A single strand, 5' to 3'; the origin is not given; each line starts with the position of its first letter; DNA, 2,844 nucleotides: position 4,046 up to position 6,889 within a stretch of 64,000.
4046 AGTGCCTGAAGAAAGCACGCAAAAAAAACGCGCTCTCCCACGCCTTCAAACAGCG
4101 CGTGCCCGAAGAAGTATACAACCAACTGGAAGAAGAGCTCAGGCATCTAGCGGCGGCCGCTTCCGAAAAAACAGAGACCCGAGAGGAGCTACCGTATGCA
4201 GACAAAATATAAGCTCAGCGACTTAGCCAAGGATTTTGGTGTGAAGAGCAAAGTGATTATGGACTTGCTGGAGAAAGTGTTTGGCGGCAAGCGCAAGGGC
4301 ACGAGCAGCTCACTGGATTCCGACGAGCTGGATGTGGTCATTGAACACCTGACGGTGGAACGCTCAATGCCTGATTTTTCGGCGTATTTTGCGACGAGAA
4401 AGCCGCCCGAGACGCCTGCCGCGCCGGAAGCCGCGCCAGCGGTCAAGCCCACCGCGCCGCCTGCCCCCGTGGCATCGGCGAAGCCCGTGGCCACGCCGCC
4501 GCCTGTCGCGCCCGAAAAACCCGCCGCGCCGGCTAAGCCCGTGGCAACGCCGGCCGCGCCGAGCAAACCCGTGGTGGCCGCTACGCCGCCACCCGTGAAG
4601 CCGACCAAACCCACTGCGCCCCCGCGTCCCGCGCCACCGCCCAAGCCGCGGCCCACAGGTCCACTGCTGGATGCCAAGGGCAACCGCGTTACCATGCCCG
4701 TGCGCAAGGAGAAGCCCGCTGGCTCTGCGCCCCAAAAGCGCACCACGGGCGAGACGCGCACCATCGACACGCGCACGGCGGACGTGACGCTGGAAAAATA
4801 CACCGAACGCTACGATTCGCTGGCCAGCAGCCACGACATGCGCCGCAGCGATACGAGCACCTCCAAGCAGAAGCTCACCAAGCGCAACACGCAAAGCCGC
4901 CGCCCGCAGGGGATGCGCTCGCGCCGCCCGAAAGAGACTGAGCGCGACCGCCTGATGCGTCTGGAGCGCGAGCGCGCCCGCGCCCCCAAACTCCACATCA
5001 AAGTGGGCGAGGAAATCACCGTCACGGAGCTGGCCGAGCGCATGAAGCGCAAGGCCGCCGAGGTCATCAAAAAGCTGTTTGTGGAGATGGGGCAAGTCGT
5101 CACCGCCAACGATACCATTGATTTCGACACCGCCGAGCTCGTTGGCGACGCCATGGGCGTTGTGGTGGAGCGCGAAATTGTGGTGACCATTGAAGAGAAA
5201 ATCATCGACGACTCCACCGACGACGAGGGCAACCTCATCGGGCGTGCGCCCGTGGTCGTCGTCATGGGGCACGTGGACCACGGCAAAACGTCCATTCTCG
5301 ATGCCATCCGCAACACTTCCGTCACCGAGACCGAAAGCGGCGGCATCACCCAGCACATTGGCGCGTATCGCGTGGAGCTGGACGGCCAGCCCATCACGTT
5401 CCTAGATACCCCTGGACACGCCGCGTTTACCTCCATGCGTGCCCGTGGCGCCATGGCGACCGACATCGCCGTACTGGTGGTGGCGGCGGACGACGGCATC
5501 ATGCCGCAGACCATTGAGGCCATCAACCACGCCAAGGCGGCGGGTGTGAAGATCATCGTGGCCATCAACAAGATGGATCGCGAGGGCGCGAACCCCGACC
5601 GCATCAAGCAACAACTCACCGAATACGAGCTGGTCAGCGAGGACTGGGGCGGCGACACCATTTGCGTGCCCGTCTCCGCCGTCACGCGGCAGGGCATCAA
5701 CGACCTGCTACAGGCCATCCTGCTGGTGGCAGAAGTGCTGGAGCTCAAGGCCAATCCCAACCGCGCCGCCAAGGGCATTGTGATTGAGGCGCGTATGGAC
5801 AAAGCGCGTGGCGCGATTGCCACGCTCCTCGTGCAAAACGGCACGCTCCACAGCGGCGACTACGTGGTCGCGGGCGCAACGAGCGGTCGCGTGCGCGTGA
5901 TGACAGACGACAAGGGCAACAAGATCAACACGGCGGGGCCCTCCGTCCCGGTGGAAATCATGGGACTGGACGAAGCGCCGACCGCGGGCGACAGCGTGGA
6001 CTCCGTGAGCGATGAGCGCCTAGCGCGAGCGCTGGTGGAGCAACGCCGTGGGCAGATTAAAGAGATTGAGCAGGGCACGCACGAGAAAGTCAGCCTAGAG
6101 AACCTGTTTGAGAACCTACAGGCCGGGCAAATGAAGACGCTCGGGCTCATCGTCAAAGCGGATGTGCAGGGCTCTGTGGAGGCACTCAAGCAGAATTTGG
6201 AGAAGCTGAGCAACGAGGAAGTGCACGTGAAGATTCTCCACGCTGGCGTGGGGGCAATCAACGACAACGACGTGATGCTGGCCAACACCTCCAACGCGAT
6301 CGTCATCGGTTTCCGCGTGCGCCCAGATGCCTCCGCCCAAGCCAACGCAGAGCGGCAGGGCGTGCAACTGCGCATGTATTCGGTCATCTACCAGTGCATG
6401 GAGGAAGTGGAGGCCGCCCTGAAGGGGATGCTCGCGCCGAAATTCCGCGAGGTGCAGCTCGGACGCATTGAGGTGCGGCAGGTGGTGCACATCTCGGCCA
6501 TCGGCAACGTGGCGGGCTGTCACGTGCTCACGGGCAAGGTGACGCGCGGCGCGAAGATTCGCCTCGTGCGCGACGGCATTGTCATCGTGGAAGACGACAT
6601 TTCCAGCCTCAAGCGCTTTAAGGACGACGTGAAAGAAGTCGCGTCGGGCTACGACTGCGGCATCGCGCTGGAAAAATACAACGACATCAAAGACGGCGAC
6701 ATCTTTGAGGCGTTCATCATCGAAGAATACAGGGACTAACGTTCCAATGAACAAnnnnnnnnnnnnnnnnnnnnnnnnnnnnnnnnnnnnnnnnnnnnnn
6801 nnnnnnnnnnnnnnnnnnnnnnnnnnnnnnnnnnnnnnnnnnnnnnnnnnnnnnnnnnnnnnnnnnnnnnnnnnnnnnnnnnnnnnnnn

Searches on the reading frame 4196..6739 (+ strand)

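Call 36: search_protein_families(library=pfam, proteins=[window:4196-6739:+])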
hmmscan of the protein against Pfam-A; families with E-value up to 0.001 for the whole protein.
window:4196-6739:+ (847 aa): 9 families
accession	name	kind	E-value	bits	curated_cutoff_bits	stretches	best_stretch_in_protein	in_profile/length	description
PF11987.13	IF-2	-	8.1e-44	148.7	27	1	626-739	4-117/117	Translation-initiation factor 2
PF00009.33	GTP_EFTU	-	1e-37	130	26.5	1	353-510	5-184/188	Elongation factor Tu GTP binding domain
PF22042.2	EF-G_D2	-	2.3e-28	98.6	27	1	525-602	2-82/84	Elongation factor G domain 2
PF04760.21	IF2_N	-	3.5e-19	68.8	25.3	2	272-322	2-52/53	Translation initiation factor IF-2, N-terminal region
PF01926.29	MMR_HSR1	-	1.2e-10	42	21.9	1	354-459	2-113/113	50S ribosome-binding GTPase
PF03144.31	GTP_EFTU_D2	-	1.7e-09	38.4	30.3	1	770-837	1-72/73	Elongation factor Tu domain 2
PF02421.24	FeoB_N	-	1.1e-05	25.5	27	1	354-508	3-156/156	Ferrous iron transport protein B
PF00025.27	Arf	-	1.8e-05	24.8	22.3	1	354-508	17-170/174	ADP-ribosylation factor family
PF09439.16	SRPRB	-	6.7e-05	22.8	25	1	351-477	3-136/178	Signal recognition particle receptor beta subunit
